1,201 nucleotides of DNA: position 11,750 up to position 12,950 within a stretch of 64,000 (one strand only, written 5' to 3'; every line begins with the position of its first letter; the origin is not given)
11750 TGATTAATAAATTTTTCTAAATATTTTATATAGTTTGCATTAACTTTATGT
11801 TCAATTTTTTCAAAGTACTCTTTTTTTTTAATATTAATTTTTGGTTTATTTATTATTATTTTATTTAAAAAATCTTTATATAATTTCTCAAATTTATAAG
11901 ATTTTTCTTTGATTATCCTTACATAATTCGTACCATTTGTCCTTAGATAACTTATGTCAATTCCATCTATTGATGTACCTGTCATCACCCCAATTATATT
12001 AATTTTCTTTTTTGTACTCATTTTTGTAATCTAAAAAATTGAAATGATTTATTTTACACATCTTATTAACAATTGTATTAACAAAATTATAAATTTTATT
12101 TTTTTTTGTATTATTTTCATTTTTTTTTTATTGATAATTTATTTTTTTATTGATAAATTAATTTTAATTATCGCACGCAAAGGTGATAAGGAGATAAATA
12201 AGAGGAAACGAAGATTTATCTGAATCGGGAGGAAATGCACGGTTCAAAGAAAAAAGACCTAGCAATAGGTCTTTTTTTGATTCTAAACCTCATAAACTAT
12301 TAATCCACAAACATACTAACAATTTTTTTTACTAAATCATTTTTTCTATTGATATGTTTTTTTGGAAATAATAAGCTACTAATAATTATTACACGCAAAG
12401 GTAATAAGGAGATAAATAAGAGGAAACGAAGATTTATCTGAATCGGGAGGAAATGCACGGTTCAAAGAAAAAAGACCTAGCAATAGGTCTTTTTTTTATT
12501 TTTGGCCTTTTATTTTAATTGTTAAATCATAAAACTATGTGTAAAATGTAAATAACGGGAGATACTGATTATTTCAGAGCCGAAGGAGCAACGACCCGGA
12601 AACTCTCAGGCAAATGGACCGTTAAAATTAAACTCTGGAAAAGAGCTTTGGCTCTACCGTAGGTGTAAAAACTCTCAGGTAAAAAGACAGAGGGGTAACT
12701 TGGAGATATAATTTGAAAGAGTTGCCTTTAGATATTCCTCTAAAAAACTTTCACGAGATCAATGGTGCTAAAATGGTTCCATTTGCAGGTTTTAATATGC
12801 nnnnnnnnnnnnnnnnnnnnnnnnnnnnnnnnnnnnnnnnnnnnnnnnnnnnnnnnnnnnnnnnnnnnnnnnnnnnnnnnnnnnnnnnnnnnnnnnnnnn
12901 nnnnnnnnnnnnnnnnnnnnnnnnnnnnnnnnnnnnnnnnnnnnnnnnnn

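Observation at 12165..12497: Two near-identical 114-nt promoter-to-terminator RNA units stacked upstream of the glycine riboswitch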

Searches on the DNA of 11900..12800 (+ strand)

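Call 4: search_rna_families(source=window, start=11900, end=12800, threshold=evalue, max_evalue=1, show_alignments=4)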
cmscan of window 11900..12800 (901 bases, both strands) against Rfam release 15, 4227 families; matches with E-value up to 1: 10.
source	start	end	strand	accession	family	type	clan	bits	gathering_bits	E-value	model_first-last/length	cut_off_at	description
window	12542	12694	+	RF03166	glycine-GGAnGA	Cis-reg; riboswitch;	CL00125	88.6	110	5.7e-19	1-177/177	no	glycine-GGAnGA riboswitch aptamer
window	12385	12464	+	RF02037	IMES-4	Gene;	-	77.8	48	8.9e-13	1-80/80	no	IMES-4 RNA motif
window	12167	12246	+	RF02037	IMES-4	Gene;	-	73.8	48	6.2e-12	1-80/80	no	IMES-4 RNA motif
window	12468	12519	-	RF02844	RefA9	Gene; antisense;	-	25.8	49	0.16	1-64/64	no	Enterococcus sRNA A9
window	12221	12330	+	RF01770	rimP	Cis-reg; leader;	-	23.9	47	0.22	1-102/102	no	Gammaprotebacteria rimP leader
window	12439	12516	+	RF01770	rimP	Cis-reg; leader;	-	23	47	0.35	1-102/102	no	Gammaprotebacteria rimP leader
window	12468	12538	-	RF02057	STnc40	Gene; sRNA;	-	22.8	45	0.24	1-70/70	no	Salmonella enterica sRNA STnc40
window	12467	12503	+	RF02589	Spy779816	Gene; sRNA;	-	21.9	67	0.65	1-88/88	no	S. pyogenes small RNA 779816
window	12434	12498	+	RF00506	Thr_leader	Cis-reg; leader;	-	21.3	55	0.22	1-118/118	no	Threonine operon leader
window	12206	12309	-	RF01770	rimP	Cis-reg; leader;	-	21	47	0.95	1-102/102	no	Gammaprotebacteria rimP leader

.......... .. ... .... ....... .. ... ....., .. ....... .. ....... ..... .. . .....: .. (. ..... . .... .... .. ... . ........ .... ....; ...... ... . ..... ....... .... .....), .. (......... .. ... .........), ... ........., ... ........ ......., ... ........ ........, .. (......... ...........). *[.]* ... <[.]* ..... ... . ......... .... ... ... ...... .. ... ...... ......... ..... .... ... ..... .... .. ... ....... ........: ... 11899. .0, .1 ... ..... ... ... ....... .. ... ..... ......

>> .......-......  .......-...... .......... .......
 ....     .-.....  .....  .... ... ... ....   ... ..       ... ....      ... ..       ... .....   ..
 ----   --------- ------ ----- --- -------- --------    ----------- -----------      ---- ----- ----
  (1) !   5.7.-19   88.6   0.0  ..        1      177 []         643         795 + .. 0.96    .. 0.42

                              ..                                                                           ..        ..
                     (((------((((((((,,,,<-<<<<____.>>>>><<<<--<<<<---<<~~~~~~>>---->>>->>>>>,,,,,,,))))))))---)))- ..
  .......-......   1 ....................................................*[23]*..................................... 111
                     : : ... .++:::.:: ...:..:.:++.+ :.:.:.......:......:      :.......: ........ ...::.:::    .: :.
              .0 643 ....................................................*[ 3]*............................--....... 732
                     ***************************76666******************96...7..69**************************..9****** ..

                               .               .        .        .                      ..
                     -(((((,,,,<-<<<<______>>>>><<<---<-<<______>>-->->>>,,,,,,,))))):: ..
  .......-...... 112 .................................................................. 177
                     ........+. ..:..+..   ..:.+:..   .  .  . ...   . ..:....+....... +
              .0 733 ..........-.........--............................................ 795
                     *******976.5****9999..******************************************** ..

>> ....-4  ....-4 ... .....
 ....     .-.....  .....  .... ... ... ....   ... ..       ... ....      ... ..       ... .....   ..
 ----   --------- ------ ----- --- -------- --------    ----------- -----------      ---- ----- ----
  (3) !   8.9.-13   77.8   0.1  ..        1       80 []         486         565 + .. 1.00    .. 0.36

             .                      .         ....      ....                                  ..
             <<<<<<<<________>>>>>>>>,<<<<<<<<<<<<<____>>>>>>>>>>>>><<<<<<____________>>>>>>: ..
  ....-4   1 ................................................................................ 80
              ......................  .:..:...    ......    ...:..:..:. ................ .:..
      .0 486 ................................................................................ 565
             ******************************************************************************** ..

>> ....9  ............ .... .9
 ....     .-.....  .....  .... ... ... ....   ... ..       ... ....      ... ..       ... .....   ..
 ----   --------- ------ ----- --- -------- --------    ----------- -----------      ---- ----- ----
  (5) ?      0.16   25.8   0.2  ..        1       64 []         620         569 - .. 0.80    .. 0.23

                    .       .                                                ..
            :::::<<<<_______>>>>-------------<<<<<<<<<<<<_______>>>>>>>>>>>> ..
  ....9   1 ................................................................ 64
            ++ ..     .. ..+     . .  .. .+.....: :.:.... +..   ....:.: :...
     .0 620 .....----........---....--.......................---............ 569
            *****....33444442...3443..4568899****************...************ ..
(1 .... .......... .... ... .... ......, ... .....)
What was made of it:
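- On IMES-4 (Rfam RF02037): All are present unchanged in both copies (call 4).
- Checked: They fall in two adjacent P1 base pairs and keep them paired: U-A to C-G, and A-U to G-U (call 4).
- The three A/B differences lie outside the tract, in P1, and keep pairing (call 4).
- Tried and rejected: The two share short purine motifs, but no covariance-model hit appears even at E <= 1 (call 4).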

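Call 41: build_rna_model(alignment_id=A2, structure=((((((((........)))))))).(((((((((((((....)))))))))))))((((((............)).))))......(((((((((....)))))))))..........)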
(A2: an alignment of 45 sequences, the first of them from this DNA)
Model R1 built from alignment A2 (45 sequences, 118 columns); structure: as given.
model positions 114; base pairs 36; branch points 3; effective number of sequences 1.12; information 0.59 bits per position. Calibrated on 0.2 Mb of random sequence (short: E-values are rough).
structure used (alignment columns):
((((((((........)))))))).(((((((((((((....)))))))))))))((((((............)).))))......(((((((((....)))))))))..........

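Call 42: search_with_rna_model(model_id=R1, source=window, max_evalue=10, filters=off, show_alignments=2)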
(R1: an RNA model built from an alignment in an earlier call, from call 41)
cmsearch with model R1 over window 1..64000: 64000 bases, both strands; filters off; matches with E-value up to 10: 23.
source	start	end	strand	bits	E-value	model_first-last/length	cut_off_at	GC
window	12385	12499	+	97.2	2.1e-17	1-114/114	no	0.33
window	12167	12281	+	93.2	1.3e-16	1-114/114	no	0.37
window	12247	12336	-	14.2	0.39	1-114/114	no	0.24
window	12465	12548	-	14.2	0.4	1-114/114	no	0.23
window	51506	51535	-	11.7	1.2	26-55/114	no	0.3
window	40421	40514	-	10.8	1.8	1-114/114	no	0.31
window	1560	1682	+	10.5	2.1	1-114/114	no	0.28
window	26504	26595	-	10.1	2.5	1-114/114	no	0.27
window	51455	51538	+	10.1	2.5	1-114/114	no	0.26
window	60754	60835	+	9.8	2.9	1-114/114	no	0.33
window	52530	52626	-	9.4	3.4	1-114/114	no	0.27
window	63358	63432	+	9.4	3.5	1-114/114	no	0.28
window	53690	53755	+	9.2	3.7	1-114/114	no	0.3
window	6017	6097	+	9.2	3.8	1-114/114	no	0.26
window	53298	53398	+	8.4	5.3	1-114/114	no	0.28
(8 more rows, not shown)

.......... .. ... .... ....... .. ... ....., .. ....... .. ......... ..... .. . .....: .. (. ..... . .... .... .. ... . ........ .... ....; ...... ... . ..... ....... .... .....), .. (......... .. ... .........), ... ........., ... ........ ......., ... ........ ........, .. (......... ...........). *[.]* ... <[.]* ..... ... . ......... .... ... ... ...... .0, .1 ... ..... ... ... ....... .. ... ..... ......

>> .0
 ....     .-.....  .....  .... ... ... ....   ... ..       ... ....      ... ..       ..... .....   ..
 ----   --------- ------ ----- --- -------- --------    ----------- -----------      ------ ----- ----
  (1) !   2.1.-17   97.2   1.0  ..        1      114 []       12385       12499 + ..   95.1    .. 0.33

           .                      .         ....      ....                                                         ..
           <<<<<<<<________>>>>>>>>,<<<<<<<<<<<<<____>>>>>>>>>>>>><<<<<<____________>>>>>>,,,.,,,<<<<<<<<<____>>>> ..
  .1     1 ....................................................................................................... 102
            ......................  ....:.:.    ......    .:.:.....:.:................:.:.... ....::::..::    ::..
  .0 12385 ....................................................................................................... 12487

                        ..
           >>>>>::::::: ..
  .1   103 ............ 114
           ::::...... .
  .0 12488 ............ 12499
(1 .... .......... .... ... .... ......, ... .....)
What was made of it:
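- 12167..12246 (+): IMES-4 copy A core: P1 12167-12190 (loop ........), P2 12192-12221 (G-GAAA-C apex, 4x4 purine internal loop), P3 12222-12245 (loop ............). Own model R1 scores 93.2 bits (call 42).
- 12385..12464 (+): IMES-4 copy B core: P1 12385-12408, P2 12410-12439, P3 12440-12463. R1 scores 97.2 bits (call 42).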

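Call 53: search_with_rna_model(model_id=R1, sources=[L001, L002, L003, L004, L005, L006, L007, L008, L009, L010, L011, L012, L013, L014, L015, L016, L017, L018, L019, L020, L021, L022, L023, L024, L025, L026, L027, L028, L029, L030, L031, L032, L033, L034, L035, L036, L037, L038, L039, L040, L041, L042, L043, L044, L045, L046, L047, L048, L049, L050, L051, L052, L053, L054, L055, L056, L057, L058, L059, L060, L061, L062, L063, L064, L065, L066, L067, L068, L069, L070, L071, L072, L073, L074, L075, L076, L077, L078, L079], max_evalue=0.01)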
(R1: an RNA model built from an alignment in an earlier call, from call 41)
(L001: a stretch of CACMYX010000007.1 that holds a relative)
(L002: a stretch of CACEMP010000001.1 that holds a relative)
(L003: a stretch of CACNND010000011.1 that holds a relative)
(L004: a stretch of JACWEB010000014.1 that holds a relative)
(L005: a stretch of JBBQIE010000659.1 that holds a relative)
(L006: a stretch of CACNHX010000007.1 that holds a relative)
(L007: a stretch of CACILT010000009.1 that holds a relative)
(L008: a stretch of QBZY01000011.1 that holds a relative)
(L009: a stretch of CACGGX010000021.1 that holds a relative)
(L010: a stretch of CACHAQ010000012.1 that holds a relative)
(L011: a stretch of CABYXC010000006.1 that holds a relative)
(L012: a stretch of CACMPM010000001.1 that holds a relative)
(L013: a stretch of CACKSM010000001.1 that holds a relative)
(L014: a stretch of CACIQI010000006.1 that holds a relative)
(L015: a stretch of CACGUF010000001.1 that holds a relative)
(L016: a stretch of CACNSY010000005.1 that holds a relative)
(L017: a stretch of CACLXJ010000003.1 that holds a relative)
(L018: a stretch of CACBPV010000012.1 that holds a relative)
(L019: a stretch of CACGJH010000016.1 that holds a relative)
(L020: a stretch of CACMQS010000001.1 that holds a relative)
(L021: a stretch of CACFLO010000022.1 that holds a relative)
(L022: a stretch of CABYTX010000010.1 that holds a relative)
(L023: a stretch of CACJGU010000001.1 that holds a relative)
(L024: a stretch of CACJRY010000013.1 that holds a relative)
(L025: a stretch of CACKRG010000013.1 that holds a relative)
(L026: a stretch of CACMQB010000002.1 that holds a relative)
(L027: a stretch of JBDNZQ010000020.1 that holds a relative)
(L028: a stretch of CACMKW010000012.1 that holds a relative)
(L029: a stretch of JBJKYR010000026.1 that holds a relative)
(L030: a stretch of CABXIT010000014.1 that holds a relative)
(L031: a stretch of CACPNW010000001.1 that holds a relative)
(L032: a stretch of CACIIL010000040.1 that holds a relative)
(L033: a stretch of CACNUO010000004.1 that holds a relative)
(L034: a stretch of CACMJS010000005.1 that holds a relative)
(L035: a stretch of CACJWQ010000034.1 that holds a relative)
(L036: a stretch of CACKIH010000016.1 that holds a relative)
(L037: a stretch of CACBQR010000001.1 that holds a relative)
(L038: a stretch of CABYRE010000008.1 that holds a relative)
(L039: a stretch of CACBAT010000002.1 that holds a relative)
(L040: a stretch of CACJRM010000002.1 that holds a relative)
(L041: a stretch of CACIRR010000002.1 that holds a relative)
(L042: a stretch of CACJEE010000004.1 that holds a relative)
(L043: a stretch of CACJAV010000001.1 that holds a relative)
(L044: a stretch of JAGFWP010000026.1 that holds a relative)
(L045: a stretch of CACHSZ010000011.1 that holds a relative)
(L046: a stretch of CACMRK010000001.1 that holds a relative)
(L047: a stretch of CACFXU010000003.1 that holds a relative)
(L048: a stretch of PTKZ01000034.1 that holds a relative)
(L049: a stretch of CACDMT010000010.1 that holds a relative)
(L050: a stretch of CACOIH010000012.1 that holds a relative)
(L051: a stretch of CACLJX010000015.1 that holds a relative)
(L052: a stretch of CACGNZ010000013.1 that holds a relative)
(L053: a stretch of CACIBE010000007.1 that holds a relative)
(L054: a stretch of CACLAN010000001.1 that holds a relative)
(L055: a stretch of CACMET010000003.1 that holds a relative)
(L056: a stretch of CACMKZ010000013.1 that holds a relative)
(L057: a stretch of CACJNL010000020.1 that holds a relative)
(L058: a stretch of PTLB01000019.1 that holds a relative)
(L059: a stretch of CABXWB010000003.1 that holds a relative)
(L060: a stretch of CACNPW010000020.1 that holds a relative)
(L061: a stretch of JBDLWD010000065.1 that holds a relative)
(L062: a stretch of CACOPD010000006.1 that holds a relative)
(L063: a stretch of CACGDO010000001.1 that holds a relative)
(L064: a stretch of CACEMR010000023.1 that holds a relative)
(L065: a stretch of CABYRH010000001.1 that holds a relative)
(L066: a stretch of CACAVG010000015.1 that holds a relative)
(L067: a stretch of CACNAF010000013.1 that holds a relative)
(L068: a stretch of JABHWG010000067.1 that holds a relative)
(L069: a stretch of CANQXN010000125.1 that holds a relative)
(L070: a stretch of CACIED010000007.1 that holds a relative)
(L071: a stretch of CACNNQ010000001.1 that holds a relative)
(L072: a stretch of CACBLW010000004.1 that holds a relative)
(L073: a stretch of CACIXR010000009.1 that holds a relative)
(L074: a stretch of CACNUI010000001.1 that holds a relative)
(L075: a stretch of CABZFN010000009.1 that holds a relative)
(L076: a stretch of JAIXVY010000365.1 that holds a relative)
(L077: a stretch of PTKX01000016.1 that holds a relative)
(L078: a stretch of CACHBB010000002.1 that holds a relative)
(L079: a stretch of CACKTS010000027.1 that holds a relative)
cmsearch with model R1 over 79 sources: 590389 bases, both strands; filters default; matches with E-value up to 0.01: 108.
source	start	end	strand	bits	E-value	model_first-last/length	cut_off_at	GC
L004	2682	2795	+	135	7.5e-24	1-114/114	no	0.32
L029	736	849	-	134.8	8e-24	1-114/114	no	0.32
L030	3416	3529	-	134.8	8e-24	1-114/114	no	0.32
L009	3913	4026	-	134.1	1.1e-23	1-114/114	no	0.34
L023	2621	2734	-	133.6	1.4e-23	1-114/114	no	0.32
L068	540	653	+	133.4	1.5e-23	1-114/114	no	0.3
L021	4822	4935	-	133.3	1.6e-23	1-114/114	no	0.33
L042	1386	1499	+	133.3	1.6e-23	1-114/114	no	0.33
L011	5325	5438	+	133.2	1.6e-23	1-114/114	no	0.32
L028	4742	4855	-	133.2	1.6e-23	1-114/114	no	0.32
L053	188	301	+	133.2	1.6e-23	1-114/114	no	0.32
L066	7413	7526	-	133.2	1.6e-23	1-114/114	no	0.32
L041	4175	4288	+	133.1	1.7e-23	1-114/114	no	0.33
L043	1211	1324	-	133.1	1.7e-23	1-114/114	no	0.33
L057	4486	4599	+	133.1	1.7e-23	1-114/114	no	0.33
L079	1149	1262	+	133.1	1.7e-23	1-114/114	no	0.33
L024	5123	5236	-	133.1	1.7e-23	1-114/114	no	0.33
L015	5728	5841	+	133.1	1.7e-23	1-114/114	no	0.35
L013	2389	2502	+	132.1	2.7e-23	1-114/114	no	0.32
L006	3297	3410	+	131.8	3.2e-23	1-114/114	no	0.33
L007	2744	2857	+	131.8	3.2e-23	1-114/114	no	0.33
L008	921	1034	+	131.8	3.2e-23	1-114/114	no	0.33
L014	6483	6596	-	131.8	3.2e-23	1-114/114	no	0.33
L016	6515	6628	-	131.8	3.2e-23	1-114/114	no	0.33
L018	7525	7638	+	131.8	3.2e-23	1-114/114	no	0.33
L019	6066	6179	-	131.8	3.2e-23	1-114/114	no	0.33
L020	2690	2803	+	131.8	3.2e-23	1-114/114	no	0.33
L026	6413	6526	+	131.8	3.2e-23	1-114/114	no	0.33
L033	510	623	+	131.8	3.2e-23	1-114/114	no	0.33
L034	5058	5171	-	131.8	3.2e-23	1-114/114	no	0.33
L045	4055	4168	+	131.8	3.2e-23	1-114/114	no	0.33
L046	6376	6489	-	131.8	3.2e-23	1-114/114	no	0.33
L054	4452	4565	-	131.8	3.2e-23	1-114/114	no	0.33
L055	6012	6125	+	131.8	3.2e-23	1-114/114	no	0.33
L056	4457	4570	+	131.8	3.2e-23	1-114/114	no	0.33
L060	1551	1664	+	131.8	3.2e-23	1-114/114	no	0.33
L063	6941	7054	-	131.8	3.2e-23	1-114/114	no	0.33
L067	1182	1295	+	131.8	3.2e-23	1-114/114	no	0.33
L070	4870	4983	+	131.8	3.2e-23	1-114/114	no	0.33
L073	2123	2236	-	131.8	3.2e-23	1-114/114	no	0.33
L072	4654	4767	+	131.7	3.3e-23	1-114/114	no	0.33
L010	5138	5251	-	131.4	3.8e-23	1-114/114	no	0.34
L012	5231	5344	+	131.4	3.8e-23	1-114/114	no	0.34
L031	700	813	+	131.3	3.8e-23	1-114/114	no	0.33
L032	3336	3449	-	131.1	4.3e-23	1-114/114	no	0.34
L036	3009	3122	-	130.7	5.1e-23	1-114/114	no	0.32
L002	4683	4796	-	130.4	5.9e-23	1-114/114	no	0.32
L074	727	840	+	130.4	5.9e-23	1-114/114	no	0.32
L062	7611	7724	-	130.3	6.1e-23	1-114/114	no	0.33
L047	7082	7195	+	130.2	6.3e-23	1-114/114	no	0.34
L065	5534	5647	-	130.2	6.4e-23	1-114/114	no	0.32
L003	3655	3768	+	130.1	6.6e-23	1-114/114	no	0.32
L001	851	964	+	129.9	7.5e-23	1-114/114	no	0.34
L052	502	615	+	129.8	7.8e-23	1-114/114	no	0.34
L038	4509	4622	+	129.7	7.9e-23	1-114/114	no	0.32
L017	4339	4452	+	129.6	8.4e-23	1-114/114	no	0.34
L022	924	1037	+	129.6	8.4e-23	1-114/114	no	0.34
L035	4001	4114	+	129.6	8.4e-23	1-114/114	no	0.34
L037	1690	1803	+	129.4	9e-23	1-114/114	no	0.34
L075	7275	7388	+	129.4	9.2e-23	1-114/114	no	0.34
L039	1440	1553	-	129.3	9.8e-23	1-114/114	no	0.34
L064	440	553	-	129.1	1e-22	1-114/114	no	0.32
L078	5697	5810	+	128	1.7e-22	1-114/114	no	0.31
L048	7153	7266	+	127.3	2.4e-22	1-114/114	no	0.34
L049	5307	5420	-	126.8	3e-22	1-114/114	no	0.33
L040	234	346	-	126.8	3e-22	1-114/114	no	0.33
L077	182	295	+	126.3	3.7e-22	1-114/114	no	0.31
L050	2520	2633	+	125.3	5.8e-22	1-114/114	no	0.32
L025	4048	4161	-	125.3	5.8e-22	1-114/114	no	0.32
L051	3057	3169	-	124.8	7.3e-22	1-114/114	no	0.35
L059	4888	5000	+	124.7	7.6e-22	1-114/114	no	0.34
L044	5276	5389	-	123.8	1.1e-21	1-114/114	no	0.32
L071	2107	2219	+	122.3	2.3e-21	1-114/114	no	0.34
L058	2301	2414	-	120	6.3e-21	1-114/114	no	0.35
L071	1889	2003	+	93.5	1e-15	1-114/114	no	0.37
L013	2467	2564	-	39.2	4.5e-05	1-114/114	no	0.28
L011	5403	5500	-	37.7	8.8e-05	1-114/114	no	0.29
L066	7351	7448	+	35.1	0.00029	1-114/114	no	0.28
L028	4679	4777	+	34.6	0.00036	1-114/114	no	0.28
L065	5471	5569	+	34.6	0.00036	1-114/114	no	0.28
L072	4732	4830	-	32.9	0.00079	1-114/114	no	0.29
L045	4133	4230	-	31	0.0019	1-114/114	no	0.29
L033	588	684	-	30.8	0.002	1-114/114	no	0.29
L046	6315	6411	+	30.8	0.002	1-114/114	no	0.29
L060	1629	1725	-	30.8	0.002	1-114/114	no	0.29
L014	6421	6518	+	30.7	0.0021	1-114/114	no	0.3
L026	6491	6588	-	30.7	0.0021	1-114/114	no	0.3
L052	580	677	-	30.7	0.0021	1-114/114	no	0.3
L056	4535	4632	-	30.7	0.0021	1-114/114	no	0.3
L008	999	1097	-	30.7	0.0021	1-114/114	no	0.28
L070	4948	5046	-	30.7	0.0021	1-114/114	no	0.28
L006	3375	3473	-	30.3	0.0025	1-114/114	no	0.29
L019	6003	6101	+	30.3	0.0025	1-114/114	no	0.29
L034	4995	5093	+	30.3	0.0025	1-114/114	no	0.29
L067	1260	1358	-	30.3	0.0025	1-114/114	no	0.29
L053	266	363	-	30.3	0.0026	1-114/114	no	0.28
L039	1377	1475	+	30.1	0.0027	1-114/114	no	0.3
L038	4587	4684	-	29.9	0.003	1-114/114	no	0.29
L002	4620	4718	+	29.1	0.0043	1-114/114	no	0.27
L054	4389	4487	+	29.1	0.0044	1-114/114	no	0.28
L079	1227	1308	-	29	0.0046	1-114/114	no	0.24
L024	5077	5158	+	28.9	0.0048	1-114/114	no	0.28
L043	1165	1246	+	28.9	0.0048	1-114/114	no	0.28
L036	2947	3044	+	28.8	0.0051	1-114/114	no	0.3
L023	2553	2656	+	28.2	0.0066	1-114/114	no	0.28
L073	2061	2158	+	28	0.0073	1-114/114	no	0.29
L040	184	269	+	27.9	0.0074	1-114/114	no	0.29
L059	4965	5064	-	27.5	0.0089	1-114/114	no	0.27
